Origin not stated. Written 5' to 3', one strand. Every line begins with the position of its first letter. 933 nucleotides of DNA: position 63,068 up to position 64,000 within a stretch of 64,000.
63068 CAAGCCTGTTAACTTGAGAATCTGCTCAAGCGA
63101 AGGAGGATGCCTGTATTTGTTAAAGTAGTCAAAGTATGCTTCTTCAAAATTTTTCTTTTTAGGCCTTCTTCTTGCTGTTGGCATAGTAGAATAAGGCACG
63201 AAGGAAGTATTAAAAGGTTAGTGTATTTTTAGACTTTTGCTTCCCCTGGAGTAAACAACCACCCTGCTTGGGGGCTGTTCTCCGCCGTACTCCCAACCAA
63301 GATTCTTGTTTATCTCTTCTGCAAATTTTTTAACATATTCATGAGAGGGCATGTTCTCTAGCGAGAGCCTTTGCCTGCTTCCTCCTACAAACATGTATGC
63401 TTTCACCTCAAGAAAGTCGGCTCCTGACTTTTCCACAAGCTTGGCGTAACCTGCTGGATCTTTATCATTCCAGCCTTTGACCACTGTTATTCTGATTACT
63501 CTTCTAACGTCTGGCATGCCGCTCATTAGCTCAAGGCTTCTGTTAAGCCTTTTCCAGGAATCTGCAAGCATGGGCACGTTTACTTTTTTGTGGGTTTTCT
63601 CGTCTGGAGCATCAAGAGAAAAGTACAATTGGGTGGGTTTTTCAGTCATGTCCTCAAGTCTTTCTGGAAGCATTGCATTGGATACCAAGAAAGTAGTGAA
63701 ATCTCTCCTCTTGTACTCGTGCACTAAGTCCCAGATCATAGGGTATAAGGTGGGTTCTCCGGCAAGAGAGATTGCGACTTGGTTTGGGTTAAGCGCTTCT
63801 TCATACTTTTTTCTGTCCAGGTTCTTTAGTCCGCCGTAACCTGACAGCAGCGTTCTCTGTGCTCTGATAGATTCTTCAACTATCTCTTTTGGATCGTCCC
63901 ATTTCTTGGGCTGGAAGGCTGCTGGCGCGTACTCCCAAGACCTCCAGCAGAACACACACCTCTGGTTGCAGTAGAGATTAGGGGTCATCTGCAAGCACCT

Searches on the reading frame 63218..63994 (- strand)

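Call 85: search_protein_families(library=pfam, proteins=[window:63218-63994:-], max_evalue=0.0001)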
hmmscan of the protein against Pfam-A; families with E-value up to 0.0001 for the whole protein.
window:63218-63994:- (258 aa): 2 families
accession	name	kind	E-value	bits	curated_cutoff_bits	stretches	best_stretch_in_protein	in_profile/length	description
PF08608.17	Wyosine_form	-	7.8e-19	68.1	22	1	190-249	2-62/63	Wyosine base formation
PF04055.27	Radical_SAM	-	2.4e-17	64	29.5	1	8-186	6-165/166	Radical SAM superfamily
